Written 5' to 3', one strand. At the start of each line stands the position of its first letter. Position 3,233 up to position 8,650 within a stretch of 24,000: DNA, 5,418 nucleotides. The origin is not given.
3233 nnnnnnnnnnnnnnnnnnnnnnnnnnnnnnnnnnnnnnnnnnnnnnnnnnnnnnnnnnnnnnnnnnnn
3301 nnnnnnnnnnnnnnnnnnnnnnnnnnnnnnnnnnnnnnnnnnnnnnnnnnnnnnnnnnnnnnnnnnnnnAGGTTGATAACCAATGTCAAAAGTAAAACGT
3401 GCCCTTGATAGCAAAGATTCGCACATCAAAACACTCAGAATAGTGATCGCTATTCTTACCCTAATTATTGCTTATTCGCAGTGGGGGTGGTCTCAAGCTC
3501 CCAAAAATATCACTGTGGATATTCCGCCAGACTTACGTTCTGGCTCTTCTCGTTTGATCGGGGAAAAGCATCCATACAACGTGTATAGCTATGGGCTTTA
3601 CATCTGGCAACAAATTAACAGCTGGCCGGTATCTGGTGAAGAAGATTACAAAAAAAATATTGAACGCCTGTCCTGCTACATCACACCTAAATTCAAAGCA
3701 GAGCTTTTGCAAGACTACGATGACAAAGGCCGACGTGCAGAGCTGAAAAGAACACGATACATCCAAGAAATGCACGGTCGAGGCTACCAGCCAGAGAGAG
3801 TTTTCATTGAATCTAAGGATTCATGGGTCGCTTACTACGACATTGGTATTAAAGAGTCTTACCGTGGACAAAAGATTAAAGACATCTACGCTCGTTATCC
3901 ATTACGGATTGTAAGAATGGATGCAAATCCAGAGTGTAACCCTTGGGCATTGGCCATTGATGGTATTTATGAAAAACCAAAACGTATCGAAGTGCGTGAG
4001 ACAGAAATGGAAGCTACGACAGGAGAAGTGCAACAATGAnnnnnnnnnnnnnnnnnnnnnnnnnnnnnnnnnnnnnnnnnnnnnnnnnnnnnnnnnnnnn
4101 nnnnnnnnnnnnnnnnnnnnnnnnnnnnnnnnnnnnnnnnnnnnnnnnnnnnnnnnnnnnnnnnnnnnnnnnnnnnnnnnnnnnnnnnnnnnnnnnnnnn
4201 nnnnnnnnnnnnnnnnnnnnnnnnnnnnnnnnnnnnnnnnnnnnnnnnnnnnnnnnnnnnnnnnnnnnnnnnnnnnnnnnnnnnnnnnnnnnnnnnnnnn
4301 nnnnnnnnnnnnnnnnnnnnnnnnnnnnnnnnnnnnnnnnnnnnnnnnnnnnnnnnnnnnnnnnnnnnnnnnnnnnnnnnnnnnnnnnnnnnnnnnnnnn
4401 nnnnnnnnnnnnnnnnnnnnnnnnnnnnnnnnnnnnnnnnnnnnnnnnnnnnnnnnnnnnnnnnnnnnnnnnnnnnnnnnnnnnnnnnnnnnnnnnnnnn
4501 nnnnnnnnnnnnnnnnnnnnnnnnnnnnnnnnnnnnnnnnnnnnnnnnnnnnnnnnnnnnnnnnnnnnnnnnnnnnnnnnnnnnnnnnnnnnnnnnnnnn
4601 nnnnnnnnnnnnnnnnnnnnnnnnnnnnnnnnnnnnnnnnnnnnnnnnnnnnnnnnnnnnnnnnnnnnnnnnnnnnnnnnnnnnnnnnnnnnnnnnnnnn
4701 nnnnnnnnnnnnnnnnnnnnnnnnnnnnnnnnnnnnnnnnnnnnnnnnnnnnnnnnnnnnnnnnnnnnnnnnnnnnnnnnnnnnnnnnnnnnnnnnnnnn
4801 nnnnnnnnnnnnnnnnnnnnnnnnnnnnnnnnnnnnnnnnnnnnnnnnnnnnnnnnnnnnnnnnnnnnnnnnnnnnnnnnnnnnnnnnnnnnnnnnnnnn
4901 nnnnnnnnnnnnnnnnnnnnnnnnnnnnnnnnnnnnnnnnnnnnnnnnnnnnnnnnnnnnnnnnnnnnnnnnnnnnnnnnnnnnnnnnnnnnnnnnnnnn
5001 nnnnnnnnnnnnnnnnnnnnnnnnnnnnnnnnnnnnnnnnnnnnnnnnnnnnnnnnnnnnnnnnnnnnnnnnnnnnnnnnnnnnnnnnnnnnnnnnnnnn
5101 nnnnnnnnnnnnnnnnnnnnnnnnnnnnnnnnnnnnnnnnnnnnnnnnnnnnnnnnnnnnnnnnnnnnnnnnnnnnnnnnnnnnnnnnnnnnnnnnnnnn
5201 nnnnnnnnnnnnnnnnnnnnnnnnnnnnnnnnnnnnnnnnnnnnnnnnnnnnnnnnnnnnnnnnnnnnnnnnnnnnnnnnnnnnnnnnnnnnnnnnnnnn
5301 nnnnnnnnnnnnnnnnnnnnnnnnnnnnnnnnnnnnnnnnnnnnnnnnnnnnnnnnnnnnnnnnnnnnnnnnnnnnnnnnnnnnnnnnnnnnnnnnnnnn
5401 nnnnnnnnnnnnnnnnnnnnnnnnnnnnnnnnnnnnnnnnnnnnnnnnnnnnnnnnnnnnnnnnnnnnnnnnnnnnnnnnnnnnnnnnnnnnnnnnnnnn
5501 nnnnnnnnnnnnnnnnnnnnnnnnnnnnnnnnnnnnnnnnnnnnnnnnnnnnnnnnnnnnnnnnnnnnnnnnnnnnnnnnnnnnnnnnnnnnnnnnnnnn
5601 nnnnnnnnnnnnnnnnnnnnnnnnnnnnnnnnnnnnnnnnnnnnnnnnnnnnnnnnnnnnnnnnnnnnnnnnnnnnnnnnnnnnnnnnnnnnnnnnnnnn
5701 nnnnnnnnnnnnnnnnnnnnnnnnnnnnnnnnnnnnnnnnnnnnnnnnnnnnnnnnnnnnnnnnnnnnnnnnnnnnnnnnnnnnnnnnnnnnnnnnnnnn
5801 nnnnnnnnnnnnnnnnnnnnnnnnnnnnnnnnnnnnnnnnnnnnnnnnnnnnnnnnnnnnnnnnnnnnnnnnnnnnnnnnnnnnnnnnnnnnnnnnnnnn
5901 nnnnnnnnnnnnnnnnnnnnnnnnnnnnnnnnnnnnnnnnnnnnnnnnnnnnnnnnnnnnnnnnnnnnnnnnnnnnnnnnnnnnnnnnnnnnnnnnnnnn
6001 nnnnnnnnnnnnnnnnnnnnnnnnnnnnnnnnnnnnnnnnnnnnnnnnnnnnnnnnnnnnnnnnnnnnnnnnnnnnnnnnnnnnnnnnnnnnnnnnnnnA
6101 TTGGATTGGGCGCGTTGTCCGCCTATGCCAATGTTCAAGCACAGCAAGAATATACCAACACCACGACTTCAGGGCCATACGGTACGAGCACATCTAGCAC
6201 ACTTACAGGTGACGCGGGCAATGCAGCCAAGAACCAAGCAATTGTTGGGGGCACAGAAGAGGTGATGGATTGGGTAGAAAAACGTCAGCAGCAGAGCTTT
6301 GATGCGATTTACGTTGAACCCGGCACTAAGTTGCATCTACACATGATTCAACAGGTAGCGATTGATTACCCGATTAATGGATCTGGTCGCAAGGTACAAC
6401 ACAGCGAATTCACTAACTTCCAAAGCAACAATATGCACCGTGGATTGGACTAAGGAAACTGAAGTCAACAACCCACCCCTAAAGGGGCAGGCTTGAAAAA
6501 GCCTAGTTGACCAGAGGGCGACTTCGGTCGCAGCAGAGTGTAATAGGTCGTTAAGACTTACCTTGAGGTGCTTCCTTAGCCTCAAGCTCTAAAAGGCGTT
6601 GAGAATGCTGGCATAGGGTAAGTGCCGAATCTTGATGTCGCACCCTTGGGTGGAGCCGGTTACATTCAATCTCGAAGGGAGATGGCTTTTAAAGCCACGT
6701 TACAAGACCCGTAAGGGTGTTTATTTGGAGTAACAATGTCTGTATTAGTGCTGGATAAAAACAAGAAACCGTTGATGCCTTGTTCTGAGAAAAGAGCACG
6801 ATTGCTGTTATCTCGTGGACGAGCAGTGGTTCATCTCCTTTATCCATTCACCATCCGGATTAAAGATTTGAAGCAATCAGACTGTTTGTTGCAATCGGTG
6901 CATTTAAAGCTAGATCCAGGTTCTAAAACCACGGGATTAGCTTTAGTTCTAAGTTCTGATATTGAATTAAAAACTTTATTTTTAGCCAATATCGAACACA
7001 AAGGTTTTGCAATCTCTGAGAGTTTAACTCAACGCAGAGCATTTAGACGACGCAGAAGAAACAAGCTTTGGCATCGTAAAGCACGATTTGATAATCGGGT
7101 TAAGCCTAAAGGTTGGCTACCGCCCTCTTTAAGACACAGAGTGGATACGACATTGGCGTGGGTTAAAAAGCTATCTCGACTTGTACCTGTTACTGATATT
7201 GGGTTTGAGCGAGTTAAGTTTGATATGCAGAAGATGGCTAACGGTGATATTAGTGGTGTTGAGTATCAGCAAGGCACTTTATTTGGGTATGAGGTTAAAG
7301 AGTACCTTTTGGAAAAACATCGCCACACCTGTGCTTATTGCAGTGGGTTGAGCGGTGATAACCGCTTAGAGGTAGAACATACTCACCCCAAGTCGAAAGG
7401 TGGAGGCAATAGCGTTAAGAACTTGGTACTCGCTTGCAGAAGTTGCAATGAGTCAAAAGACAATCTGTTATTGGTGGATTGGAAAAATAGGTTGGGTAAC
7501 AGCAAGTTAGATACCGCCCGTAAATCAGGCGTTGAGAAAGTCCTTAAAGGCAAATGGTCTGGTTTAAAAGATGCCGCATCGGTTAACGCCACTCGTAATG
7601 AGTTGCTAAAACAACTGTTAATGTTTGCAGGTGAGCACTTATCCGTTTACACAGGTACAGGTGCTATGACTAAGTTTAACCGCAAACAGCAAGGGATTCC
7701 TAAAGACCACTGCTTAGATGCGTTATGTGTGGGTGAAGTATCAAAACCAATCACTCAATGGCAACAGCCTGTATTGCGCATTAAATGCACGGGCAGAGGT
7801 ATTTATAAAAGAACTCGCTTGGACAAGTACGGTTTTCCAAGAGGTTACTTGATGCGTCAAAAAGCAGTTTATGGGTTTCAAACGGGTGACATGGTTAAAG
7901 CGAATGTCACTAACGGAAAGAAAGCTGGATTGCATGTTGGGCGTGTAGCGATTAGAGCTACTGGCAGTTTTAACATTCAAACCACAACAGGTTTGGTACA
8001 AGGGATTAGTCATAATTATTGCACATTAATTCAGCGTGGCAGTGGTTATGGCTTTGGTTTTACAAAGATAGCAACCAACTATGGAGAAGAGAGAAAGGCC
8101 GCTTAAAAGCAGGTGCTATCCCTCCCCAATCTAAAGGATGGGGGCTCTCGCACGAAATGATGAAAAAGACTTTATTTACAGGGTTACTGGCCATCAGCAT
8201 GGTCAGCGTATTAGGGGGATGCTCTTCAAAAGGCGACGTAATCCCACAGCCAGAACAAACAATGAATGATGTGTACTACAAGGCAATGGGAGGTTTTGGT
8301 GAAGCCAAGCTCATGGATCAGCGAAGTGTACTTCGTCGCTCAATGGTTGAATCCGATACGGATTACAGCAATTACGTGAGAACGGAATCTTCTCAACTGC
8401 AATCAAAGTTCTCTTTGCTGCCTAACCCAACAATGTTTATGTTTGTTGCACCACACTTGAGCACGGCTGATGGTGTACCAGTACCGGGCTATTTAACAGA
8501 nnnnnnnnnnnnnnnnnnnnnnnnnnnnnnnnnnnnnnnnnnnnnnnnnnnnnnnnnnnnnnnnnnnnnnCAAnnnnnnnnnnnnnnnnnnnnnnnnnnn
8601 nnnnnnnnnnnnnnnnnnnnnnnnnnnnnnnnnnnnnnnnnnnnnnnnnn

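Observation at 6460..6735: Hairpin-dense 282-nt leader upstream of iscB: candidate omega RNA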

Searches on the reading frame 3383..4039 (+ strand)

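Call 5: search_protein_families(library=pfam, proteins=[window:3383-4039:+], max_evalue=0.01)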
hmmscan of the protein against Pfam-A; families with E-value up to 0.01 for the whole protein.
window:3383-4039:+ (218 aa): 1 family
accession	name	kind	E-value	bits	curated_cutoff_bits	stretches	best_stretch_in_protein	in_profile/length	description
PF11444.14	DUF2895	-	4.6e-67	225.8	22.6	1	7-202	2-198/198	Protein of unknown function (DUF2895)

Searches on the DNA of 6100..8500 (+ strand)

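Call 4: search_rna_families(source=window, start=6100, end=8500, threshold=evalue, max_evalue=10, show_alignments=4)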
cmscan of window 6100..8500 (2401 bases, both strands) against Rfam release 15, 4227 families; matches with E-value up to 10: 1.
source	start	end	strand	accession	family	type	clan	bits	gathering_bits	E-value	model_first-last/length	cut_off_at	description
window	6464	6686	+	RF02033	HEARO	Gene;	-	80.9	83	3.9e-16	1-211/211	no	HNH endonuclease-associated RNA and ORF (HEARO) RNA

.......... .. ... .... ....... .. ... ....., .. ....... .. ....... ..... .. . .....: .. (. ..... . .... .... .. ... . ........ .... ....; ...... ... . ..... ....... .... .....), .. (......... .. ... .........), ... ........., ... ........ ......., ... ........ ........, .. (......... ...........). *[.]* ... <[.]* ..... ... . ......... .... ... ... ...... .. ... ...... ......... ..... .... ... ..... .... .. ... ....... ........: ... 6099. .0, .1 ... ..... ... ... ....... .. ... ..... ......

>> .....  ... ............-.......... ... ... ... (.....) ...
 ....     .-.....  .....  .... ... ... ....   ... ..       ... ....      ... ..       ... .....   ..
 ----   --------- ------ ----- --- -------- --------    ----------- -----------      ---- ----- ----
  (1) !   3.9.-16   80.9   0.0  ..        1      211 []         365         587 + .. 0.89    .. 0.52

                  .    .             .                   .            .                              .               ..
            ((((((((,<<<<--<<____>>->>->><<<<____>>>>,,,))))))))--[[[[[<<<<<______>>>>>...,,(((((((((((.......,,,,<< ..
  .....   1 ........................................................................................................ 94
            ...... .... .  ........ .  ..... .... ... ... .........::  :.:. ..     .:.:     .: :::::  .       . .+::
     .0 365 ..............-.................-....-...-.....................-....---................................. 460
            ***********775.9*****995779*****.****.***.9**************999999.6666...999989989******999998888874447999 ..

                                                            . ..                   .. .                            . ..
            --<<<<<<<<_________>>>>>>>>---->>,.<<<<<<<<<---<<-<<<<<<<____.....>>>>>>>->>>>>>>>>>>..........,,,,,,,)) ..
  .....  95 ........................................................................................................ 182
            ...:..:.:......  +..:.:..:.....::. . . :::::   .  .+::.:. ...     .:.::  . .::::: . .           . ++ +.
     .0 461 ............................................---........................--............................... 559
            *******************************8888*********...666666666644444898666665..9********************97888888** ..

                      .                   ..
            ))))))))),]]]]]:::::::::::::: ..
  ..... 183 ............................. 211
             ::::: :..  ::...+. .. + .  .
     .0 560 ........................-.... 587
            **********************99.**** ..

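Call 9: search_dna_similar(query=window:6300-8300:+, collection=plasmids, mode=near)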
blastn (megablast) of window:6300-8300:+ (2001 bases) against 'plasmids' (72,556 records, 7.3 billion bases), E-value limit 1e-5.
Records with a match: 1; places in all: 2; records where one place covers at least 80% of the query: 0.
Best place of each record, by identity: 60-80% 1.
By first word of the organism name: Thiomicrorhabdus 1.
By predicted mobility (MOB-suite, as given by PLSDB): mobilizable 1.
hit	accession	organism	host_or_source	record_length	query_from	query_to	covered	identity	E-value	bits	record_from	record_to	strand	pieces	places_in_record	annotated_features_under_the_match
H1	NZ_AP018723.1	Thiomicrorhabdus aquaedulcis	-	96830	198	432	12%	78.4%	8e-32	147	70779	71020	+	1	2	none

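Call 11: get_annotated_region(hit=H1, flank=5000)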
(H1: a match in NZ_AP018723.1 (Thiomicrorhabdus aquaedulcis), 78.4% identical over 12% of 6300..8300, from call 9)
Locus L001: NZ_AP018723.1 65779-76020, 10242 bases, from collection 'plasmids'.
description: Thiomicrorhabdus aquaedulcis strain HaS4 plasmid pTmrp1, complete sequence
organism: Thiomicrorhabdus aquaedulcis (NCBI taxid 2211106)
taxonomy: Bacteria; Pseudomonadota; Gammaproteobacteria; Thiotrichales; Piscirickettsiaceae; Thiomicrorhabdus; Thiomicrorhabdus aquaedulcis
host: -; source: -; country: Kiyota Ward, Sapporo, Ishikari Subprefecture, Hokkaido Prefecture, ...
typing (MOB-suite, as given by PLSDB): mobilizable; relaxase MOBH
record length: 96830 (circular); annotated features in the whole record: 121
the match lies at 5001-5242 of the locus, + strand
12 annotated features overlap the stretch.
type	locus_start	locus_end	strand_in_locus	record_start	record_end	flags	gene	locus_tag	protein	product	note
CDS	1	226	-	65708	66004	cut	-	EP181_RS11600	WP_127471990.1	hypothetical protein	-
CDS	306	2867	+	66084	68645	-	mobH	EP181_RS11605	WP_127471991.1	MobH family relaxase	-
CDS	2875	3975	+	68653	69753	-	-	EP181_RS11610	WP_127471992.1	DUF87 domain-containing protein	-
CDS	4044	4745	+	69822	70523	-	-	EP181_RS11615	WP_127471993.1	TraM recognition domain-containing protein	-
CDS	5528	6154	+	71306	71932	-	-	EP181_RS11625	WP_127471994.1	DUF4400 domain-containing protein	-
CDS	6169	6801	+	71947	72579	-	-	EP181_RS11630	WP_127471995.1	OmpA family protein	-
CDS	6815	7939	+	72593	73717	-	-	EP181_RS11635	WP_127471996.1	GGDEF domain-containing protein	-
CDS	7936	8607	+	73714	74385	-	-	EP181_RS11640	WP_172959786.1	EAL domain-containing protein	-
CDS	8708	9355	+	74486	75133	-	-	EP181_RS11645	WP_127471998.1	hypothetical protein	-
CDS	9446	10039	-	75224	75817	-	trbC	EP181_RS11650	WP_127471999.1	type-F conjugative transfer system pilin assembly protein TrbC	-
CDS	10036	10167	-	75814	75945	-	-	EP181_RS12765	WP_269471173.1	hypothetical protein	-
CDS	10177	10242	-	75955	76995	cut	-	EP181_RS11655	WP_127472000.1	TraU family protein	-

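Call 51: search_rna_families(sources=[L002, L003, L005, L006, L007, L011, L018, L021, L026, L034, L046, L060, L070, L078, L001, L081], threshold=gathering)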
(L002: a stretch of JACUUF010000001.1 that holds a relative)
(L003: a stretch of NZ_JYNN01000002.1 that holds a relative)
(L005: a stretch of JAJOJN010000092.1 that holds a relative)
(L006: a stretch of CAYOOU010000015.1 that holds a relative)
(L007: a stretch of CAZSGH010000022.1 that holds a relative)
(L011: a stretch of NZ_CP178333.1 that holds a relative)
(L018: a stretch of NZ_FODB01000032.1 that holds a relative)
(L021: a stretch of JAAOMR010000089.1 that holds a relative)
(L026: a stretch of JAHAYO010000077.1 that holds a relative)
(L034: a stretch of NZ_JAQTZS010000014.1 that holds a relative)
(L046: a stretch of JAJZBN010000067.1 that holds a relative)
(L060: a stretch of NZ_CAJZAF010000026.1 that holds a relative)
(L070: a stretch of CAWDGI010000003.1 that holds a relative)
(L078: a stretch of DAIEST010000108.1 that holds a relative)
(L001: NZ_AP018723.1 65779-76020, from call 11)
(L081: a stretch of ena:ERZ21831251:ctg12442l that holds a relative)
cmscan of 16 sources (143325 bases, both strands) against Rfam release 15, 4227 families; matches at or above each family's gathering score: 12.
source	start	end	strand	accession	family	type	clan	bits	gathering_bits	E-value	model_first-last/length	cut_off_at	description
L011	3718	3948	+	RF02033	HEARO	Gene;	-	120.9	83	4.3e-24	1-211/211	no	HNH endonuclease-associated RNA and ORF (HEARO) RNA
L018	3715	3944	+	RF02033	HEARO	Gene;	-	115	83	1.1e-22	1-211/211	no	HNH endonuclease-associated RNA and ORF (HEARO) RNA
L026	3719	3949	+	RF02033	HEARO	Gene;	-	114.8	83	1.3e-22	1-211/211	no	HNH endonuclease-associated RNA and ORF (HEARO) RNA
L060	3714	3942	+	RF02033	HEARO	Gene;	-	113.3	83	3e-22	1-211/211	no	HNH endonuclease-associated RNA and ORF (HEARO) RNA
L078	3720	3951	+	RF02033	HEARO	Gene;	-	110.7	83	1.3e-21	1-211/211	no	HNH endonuclease-associated RNA and ORF (HEARO) RNA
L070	3724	3951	+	RF02033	HEARO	Gene;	-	101.2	83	2.7e-19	1-211/211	no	HNH endonuclease-associated RNA and ORF (HEARO) RNA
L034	3713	3956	+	RF02033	HEARO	Gene;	-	95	83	8.3e-18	1-211/211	no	HNH endonuclease-associated RNA and ORF (HEARO) RNA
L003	3720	3954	+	RF02033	HEARO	Gene;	-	90.1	83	1.3e-16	1-211/211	no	HNH endonuclease-associated RNA and ORF (HEARO) RNA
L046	612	826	+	RF02033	HEARO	Gene;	-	89.9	83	1.5e-16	1-211/211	no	HNH endonuclease-associated RNA and ORF (HEARO) RNA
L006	3725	3950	+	RF02033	HEARO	Gene;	-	87.1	83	7e-16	1-211/211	no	HNH endonuclease-associated RNA and ORF (HEARO) RNA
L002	3713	3951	+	RF02033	HEARO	Gene;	-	84.8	83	2.5e-15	1-211/211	no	HNH endonuclease-associated RNA and ORF (HEARO) RNA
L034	6923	6993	+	RF00005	tRNA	Gene; tRNA;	CL00001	60.6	29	2.8e-10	1-71/71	no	tRNA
